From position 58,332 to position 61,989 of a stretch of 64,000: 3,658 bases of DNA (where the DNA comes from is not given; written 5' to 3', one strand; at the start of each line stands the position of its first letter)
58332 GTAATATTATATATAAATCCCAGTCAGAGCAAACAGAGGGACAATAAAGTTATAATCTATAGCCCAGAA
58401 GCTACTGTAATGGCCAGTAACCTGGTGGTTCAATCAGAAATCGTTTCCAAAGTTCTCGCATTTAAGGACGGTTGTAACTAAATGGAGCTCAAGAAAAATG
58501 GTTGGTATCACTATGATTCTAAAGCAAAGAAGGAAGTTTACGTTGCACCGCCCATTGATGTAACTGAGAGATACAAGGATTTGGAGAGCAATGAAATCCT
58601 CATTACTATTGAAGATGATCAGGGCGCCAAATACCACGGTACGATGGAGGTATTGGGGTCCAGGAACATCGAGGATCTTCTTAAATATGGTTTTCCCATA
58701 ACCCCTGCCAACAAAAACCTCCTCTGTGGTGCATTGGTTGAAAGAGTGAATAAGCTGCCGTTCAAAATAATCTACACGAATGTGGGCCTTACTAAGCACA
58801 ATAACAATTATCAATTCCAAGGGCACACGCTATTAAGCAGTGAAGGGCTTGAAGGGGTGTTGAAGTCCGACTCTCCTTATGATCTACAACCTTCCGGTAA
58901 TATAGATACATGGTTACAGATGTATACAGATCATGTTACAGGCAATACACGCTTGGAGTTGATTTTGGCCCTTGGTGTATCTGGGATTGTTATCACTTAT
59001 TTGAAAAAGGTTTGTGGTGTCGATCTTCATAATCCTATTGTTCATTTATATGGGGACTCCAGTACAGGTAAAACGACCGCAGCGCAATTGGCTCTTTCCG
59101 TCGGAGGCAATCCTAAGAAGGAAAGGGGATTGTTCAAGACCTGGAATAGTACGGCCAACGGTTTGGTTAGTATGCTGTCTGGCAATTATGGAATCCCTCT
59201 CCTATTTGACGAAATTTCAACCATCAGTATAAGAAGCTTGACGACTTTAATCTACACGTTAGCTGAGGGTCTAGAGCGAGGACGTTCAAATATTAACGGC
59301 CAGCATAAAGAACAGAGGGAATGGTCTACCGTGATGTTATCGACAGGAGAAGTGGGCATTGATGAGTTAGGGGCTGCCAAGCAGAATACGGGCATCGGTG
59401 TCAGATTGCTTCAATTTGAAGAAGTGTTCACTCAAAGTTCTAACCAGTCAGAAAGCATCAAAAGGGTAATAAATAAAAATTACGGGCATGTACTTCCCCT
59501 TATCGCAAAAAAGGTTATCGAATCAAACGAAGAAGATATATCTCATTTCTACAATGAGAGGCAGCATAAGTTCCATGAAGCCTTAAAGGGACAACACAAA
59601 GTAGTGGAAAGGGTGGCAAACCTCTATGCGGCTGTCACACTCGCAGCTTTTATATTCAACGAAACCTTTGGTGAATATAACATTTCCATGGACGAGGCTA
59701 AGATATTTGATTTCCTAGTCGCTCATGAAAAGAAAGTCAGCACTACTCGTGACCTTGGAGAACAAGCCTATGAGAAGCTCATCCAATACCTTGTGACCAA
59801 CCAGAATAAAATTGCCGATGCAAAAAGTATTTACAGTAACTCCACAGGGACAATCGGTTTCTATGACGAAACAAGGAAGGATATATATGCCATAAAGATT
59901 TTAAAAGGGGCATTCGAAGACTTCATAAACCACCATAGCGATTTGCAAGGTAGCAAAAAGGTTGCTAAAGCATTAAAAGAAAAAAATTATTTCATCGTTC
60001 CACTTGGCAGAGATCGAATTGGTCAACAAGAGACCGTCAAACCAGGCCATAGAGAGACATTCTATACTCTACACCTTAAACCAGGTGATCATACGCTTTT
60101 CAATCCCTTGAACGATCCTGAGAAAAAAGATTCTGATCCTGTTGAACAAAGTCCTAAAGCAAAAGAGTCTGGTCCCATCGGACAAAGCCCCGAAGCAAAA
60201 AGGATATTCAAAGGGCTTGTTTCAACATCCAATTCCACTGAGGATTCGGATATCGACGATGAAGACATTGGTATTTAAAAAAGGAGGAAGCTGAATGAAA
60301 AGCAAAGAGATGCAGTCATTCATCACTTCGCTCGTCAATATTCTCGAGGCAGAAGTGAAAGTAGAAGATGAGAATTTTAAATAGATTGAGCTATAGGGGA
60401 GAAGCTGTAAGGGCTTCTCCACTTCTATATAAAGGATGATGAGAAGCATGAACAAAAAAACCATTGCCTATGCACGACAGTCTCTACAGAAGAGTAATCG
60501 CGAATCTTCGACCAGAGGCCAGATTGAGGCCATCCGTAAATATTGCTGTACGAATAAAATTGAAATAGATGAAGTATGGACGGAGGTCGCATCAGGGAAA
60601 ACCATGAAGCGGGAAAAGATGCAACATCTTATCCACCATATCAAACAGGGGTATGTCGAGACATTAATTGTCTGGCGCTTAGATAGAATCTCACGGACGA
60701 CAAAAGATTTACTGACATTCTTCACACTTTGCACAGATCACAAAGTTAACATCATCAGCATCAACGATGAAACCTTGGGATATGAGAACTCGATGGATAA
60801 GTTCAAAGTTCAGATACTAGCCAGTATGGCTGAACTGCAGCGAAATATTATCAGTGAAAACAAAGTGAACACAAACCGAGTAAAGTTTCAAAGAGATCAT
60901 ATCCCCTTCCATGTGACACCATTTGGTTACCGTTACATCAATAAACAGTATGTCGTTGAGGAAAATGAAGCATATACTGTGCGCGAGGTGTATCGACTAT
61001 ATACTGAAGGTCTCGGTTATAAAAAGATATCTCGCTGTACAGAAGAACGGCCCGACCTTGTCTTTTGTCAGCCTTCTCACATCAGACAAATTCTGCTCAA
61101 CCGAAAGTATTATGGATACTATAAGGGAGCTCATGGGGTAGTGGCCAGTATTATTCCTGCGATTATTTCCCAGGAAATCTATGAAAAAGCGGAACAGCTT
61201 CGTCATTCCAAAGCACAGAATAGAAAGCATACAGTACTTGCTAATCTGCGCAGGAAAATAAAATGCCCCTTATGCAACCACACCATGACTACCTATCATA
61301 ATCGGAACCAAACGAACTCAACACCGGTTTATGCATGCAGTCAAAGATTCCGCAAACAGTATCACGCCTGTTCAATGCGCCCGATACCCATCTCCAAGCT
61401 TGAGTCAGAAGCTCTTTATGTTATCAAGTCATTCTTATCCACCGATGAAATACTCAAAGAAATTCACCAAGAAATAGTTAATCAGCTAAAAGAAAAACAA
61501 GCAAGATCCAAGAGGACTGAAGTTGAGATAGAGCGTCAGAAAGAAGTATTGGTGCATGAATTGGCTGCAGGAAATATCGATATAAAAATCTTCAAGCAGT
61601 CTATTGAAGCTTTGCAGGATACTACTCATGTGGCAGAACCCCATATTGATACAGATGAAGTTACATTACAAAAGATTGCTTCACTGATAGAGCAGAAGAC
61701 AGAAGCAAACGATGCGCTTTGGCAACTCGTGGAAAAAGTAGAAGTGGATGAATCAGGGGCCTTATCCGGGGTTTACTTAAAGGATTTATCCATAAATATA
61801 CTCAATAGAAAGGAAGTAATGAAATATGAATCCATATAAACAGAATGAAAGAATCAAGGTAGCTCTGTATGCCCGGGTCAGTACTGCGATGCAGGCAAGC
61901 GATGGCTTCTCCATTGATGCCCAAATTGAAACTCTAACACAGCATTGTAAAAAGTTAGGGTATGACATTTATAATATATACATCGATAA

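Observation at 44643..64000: Stacked SCC-type cassettes: four same-orientation integration-site repeats plus a ccrAB complex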

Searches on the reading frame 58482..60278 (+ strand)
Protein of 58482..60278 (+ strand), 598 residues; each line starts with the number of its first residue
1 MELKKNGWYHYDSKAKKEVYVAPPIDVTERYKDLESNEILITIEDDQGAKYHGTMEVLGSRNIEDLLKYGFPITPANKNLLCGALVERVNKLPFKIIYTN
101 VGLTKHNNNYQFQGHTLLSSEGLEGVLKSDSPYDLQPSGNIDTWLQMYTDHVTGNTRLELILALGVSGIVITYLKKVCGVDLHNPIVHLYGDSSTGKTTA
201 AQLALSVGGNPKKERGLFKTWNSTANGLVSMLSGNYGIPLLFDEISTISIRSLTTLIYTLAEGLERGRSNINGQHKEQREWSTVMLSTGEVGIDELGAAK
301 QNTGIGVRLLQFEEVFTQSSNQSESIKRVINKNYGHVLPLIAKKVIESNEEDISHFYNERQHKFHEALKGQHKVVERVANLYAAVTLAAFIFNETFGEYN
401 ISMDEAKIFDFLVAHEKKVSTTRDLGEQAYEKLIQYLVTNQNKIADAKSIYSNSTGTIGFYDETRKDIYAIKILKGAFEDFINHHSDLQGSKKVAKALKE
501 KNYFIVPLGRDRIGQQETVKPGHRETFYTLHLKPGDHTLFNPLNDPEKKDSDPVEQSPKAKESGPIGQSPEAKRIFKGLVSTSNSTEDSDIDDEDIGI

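Call 10: search_protein_families(library=pfam, proteins=[window:58482-60278:+], max_evalue=0.01)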
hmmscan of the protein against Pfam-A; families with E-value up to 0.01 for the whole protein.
window:58482-60278:+ (598 aa): 2 families
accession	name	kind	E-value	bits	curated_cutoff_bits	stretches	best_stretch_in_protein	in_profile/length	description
PF06048.17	DUF927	-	1.3e-49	169.9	22.6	1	2-279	2-283/284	Domain of unknown function (DUF927)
PF18662.7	HTH_56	-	4.3e-08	33.6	26.2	1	424-532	1-108/111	Cch helix turn helix domain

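Call 13: find_encoding_contigs(protein=window:58482-60278:+, flank=10000, max_places=6)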
Protein window:58482-60278:+ (598 aa): no gene with exactly this product is on record in the collection.

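Call 48: search_protein_families(library=ncbifam, proteins=[window:58482-60278:+], max_evalue=0.001)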
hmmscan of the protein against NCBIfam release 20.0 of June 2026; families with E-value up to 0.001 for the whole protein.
window:58482-60278:+ (598 aa): 1 family
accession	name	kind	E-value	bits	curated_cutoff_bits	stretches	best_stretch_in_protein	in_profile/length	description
NF047345.1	SCCmet_Cch1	equivalog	1.4e-109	367.1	700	1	12-528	10-525/542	cassette chromosome replicative helicase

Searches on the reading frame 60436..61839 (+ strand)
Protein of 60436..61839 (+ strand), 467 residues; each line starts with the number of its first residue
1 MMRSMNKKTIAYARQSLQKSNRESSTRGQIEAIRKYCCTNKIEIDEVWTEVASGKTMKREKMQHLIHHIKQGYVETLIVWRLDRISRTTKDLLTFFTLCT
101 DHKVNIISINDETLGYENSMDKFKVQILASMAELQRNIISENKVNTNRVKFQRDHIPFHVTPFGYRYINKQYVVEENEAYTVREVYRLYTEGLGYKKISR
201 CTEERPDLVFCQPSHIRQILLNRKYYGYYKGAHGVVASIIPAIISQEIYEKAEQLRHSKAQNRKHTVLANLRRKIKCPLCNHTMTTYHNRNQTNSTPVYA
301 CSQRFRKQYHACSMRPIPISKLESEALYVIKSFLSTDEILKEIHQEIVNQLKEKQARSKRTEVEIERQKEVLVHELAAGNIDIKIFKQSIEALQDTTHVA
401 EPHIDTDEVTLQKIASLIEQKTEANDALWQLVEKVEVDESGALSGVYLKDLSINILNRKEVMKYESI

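Call 10: search_protein_families(library=pfam, proteins=[window:60436-61839:+], max_evalue=0.01)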
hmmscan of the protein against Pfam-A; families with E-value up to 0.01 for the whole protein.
window:60436-61839:+ (467 aa): 3 families
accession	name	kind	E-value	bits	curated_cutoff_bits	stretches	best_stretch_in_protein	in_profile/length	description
PF00239.26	Resolvase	-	6.6e-30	104.6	23.3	1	10-145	2-134/145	Resolvase, N terminal domain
PF07508.19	Recombinase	-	2.1e-09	38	21.1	1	176-256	1-99/102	Recombinase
PF13408.12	Zn_ribbon_recom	-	8.1e-08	33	25.3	1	271-325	2-52/58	Recombinase zinc beta ribbon domain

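Call 48: search_protein_families(library=ncbifam, proteins=[window:60436-61839:+], max_evalue=0.001)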
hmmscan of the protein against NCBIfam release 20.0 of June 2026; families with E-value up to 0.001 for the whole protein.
window:60436-61839:+ (467 aa): 7 families
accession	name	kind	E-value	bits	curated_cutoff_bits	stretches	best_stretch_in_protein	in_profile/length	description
NF047344.1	SCCmet_CcrA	equivalog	2.8e-83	280.5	700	1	7-457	2-441/442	cassette chromosome recombinase CcrA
NF047343.1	SCCmet_CcrB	equivalog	1.8e-29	102.9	900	1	2-424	1-447/542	cassette chromosome recombinase CcrB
NF041201.1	recomb_XisF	equivalog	1.2e-26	93.7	375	1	10-394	2-414/465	fdxN element excision recombinase XisF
NF047347.1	SCCmet_CcrC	equivalog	2.8e-17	62.4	900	2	5-201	1-206/558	cassette chromosome recombinase CcrC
NF033518.0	transpos_IS607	equivalog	1.2e-16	60.8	110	1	5-132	52-175/187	IS607 family transposase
NF049883.1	resolv_YneB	equivalog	5.7e-13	48.8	175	1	8-199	1-186/211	YneB family resolvase-like protein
NF009949.0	PRK13413.1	equivalog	8.3e-10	38.7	272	1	11-142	4-130/203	master DNA invertase Mpi family serine-type recombinase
